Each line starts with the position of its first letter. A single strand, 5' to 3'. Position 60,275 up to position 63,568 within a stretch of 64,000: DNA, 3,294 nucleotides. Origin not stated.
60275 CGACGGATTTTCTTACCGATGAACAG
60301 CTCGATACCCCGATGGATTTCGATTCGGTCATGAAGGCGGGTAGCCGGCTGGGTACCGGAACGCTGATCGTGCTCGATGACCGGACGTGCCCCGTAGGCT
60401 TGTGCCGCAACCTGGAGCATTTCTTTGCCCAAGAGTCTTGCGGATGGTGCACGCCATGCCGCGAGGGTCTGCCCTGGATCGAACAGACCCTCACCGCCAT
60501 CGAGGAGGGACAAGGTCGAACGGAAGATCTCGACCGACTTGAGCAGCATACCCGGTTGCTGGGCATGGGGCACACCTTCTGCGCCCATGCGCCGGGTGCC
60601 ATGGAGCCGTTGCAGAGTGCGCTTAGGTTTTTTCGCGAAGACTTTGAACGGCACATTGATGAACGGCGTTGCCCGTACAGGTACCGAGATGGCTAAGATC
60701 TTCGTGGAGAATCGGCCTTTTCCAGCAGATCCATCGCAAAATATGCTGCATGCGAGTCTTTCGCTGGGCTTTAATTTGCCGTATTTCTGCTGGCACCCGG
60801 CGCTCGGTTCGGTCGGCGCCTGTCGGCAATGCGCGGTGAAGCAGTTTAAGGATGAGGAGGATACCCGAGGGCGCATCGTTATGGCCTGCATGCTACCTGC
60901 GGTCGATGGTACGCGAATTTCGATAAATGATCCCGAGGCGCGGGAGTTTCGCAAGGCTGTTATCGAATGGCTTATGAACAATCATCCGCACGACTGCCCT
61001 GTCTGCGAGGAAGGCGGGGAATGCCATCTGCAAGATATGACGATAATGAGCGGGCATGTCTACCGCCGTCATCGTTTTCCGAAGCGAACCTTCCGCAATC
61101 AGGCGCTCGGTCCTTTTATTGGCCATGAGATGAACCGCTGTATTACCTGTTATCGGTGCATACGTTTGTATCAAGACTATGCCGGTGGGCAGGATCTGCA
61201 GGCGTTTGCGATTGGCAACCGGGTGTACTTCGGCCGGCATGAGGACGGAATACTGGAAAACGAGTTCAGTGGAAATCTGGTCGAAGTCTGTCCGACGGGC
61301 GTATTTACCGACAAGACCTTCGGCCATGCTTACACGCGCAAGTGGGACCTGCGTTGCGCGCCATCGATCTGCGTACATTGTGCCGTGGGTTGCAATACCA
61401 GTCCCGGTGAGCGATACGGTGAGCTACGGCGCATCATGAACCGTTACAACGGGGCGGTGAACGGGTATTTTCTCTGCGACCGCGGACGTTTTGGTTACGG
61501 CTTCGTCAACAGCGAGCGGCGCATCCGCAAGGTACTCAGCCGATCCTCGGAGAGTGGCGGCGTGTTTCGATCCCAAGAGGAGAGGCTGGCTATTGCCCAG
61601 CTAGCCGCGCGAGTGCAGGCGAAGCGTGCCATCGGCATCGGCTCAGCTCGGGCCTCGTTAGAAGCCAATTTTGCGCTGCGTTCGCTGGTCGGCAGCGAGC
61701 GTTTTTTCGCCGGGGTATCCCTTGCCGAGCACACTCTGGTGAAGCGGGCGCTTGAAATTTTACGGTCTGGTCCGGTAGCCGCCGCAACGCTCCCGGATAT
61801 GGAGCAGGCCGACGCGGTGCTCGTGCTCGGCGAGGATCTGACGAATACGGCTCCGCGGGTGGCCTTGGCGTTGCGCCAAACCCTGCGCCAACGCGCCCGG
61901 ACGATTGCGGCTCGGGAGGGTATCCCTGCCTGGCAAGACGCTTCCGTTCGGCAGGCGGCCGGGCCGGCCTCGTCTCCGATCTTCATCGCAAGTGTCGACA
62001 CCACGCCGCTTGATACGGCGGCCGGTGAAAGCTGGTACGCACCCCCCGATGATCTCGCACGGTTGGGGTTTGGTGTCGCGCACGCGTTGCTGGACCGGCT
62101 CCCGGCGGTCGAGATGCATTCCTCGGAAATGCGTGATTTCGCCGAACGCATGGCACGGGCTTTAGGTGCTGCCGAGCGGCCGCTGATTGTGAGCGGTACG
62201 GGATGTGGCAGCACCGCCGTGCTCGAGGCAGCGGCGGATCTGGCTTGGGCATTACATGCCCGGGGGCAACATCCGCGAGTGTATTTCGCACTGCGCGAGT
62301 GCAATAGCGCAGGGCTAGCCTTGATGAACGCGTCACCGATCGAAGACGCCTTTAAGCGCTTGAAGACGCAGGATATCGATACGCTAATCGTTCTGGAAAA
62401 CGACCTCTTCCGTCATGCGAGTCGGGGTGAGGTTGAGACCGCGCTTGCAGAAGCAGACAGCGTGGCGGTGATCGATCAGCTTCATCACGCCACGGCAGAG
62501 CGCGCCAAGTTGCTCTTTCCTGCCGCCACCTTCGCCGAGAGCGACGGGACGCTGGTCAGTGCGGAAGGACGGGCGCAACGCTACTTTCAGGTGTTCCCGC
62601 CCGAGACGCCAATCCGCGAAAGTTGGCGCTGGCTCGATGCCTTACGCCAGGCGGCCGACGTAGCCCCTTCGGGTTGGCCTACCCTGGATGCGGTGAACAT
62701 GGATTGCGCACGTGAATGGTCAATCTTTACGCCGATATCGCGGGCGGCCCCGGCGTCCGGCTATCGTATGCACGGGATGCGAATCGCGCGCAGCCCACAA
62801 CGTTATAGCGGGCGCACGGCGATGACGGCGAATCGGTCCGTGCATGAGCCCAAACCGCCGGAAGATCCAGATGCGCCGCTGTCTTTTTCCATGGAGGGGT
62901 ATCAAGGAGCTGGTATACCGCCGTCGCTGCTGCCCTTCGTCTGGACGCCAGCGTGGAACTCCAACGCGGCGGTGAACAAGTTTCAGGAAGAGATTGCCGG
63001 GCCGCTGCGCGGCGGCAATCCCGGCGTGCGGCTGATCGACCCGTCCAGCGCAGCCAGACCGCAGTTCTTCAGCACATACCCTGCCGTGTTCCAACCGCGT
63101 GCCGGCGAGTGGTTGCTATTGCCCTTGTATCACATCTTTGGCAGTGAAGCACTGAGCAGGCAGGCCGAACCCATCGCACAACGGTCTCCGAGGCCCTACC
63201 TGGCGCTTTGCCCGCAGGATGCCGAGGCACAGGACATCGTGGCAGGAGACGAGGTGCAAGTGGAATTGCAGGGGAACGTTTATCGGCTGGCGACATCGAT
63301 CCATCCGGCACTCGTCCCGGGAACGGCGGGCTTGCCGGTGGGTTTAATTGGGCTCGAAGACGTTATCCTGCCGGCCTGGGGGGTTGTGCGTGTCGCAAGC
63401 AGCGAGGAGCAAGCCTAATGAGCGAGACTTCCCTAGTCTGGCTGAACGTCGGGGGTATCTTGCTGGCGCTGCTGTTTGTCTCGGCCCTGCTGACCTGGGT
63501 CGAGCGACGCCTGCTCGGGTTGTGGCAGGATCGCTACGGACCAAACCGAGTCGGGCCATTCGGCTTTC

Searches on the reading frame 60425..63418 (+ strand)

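Call 53: search_protein_families(library=pfam, proteins=[window:60425-63418:+], max_evalue=0.00001)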
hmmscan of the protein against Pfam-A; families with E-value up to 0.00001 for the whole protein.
window:60425-63418:+ (997 aa): 5 families
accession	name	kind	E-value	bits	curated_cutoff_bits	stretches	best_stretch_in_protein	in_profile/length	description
PF22117.2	Fer4_Nqo3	-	1.3e-25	89.8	27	1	229-295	1-67/67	NADH-quinone oxidoreductase subunit 3, ferredoxin-like domain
PF00384.28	Molybdopterin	-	2e-18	67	24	1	575-740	173-350/353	Molybdopterin oxidoreductase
PF10588.14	NADH-G_4Fe-4S_3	-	3.2e-15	55.8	27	1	176-211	1-36/40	NADH-ubiquinone oxidoreductase-G iron-sulfur binding region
PF04879.21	Molybdop_Fe4S4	-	1.8e-09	37.9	22.7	1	312-363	4-55/55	Molybdopterin oxidoreductase Fe4S4 domain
PF13510.11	Fer2_4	-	2.2e-07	31.3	22.8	1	89-167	3-79/82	2Fe-2S iron-sulfur cluster binding domain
